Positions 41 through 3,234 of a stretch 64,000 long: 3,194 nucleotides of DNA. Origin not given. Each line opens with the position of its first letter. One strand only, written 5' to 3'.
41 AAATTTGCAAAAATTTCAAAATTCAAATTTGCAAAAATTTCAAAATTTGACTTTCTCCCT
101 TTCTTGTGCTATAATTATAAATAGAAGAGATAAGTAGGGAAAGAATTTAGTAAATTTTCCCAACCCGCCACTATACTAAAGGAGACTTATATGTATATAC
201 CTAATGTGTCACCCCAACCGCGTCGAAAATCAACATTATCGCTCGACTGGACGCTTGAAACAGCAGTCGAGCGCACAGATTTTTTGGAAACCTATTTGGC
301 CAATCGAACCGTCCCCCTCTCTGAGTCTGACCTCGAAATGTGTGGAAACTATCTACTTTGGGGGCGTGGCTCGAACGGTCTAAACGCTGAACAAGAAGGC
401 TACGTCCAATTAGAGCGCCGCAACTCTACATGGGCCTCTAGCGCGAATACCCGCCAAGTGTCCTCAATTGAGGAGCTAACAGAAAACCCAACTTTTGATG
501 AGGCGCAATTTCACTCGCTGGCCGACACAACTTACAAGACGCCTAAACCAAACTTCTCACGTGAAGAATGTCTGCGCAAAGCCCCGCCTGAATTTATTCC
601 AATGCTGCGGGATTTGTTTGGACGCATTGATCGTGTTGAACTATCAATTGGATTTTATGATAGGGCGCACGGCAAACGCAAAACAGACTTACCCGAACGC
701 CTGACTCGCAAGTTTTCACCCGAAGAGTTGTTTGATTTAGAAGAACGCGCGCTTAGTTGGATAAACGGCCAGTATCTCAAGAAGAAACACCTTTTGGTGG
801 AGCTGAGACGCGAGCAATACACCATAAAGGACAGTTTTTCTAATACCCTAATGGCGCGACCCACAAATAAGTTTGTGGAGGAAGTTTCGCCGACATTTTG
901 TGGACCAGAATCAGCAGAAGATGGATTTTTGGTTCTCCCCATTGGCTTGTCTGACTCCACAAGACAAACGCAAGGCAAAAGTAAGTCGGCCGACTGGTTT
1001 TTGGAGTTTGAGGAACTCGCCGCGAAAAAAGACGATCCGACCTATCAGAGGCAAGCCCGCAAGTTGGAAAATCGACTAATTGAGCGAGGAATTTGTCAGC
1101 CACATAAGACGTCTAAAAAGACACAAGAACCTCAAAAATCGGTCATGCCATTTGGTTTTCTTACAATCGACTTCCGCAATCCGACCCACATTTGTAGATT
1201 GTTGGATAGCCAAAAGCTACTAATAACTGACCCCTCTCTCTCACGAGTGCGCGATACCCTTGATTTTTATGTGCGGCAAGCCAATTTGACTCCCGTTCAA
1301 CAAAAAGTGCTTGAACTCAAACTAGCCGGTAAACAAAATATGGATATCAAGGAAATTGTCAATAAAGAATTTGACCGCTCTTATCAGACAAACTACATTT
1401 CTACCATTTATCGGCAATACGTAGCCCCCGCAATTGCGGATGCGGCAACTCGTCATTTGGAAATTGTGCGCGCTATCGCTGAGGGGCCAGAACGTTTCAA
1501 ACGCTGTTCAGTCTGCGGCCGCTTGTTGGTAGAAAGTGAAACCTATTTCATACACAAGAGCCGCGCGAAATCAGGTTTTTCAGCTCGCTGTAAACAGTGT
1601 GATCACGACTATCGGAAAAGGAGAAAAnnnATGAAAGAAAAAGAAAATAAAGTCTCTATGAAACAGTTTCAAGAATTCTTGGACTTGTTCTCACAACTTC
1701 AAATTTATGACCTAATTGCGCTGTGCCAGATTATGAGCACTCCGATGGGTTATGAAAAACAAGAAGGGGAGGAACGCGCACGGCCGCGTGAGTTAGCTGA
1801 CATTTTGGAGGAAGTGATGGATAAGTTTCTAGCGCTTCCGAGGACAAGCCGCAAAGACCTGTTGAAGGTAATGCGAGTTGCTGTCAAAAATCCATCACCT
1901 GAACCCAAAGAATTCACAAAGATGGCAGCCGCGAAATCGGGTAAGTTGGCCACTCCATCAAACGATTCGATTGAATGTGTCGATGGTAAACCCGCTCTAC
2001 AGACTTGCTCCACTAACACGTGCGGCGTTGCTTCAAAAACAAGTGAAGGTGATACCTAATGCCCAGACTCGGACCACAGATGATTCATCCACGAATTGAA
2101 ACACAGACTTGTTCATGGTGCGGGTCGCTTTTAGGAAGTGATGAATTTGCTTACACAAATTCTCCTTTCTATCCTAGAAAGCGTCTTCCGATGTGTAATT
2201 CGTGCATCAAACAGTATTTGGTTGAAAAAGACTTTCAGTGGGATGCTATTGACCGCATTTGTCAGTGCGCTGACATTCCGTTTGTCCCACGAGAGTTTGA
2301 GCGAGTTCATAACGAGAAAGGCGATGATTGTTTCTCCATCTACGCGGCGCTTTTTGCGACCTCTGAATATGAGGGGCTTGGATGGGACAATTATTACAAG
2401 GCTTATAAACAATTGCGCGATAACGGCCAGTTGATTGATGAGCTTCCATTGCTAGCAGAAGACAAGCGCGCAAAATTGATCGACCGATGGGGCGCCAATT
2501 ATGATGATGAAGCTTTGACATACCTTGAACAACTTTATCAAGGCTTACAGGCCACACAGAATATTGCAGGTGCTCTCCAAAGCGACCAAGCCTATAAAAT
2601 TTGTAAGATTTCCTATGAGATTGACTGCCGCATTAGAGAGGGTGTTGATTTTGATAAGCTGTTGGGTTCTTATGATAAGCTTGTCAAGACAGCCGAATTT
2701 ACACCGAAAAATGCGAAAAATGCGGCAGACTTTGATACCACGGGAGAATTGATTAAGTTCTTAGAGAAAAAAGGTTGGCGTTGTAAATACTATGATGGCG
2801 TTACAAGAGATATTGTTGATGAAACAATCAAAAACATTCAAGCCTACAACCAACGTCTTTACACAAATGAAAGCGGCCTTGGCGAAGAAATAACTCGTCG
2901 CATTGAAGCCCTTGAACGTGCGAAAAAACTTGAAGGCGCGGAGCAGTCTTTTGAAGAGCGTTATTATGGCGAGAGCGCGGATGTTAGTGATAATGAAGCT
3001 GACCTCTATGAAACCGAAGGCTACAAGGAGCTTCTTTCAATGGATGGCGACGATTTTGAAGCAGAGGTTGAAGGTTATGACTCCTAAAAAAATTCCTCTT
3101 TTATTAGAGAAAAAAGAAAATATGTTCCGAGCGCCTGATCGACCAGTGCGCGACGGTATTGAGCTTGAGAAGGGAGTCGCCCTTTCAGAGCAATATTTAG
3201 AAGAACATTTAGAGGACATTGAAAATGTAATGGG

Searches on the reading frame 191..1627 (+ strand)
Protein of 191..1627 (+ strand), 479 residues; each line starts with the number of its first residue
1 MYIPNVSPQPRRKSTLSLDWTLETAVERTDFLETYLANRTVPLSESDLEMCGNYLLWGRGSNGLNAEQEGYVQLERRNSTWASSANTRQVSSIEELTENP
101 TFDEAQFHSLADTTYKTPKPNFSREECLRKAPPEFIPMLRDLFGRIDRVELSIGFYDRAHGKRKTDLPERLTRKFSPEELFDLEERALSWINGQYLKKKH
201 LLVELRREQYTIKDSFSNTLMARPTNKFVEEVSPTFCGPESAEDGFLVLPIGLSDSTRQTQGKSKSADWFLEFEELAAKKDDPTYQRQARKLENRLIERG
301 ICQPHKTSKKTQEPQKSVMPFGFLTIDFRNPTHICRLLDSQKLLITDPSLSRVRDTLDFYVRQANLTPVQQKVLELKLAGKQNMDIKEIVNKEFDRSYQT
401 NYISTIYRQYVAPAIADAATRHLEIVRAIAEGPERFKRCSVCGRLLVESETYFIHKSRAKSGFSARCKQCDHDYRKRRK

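Call 5: search_protein_families(library=phrogs, proteins=[window:191-1627:+], max_evalue=0.01)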
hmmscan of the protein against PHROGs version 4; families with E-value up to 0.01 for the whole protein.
window:191-1627:+ (479 aa): 4 families
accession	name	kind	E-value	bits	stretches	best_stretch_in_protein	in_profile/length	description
phrog_5767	-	transcription regulation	4.9e-11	43.6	1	325-472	243-391/393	sigma factor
phrog_1035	-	DNA, RNA and nucleotide metabolism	0.00052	21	1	425-478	52-103/271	endonuclease VII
phrog_5558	-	moron, auxiliary metabolic gene and host takeover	0.0012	20.1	1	437-478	9-48/130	Lar-like restriction alleviation protein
phrog_2255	-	DNA, RNA and nucleotide metabolism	0.0042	17.6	1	431-479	48-93/211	HNH endonuclease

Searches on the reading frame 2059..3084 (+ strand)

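Call 5: search_protein_families(library=phrogs, proteins=[window:2059-3084:+], max_evalue=0.01)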
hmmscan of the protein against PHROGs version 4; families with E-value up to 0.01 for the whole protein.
window:2059-3084:+ (342 aa): 1 family
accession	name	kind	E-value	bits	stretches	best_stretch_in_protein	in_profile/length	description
phrog_3314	-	unknown function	9.3e-34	118.2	1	13-280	4-276/286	-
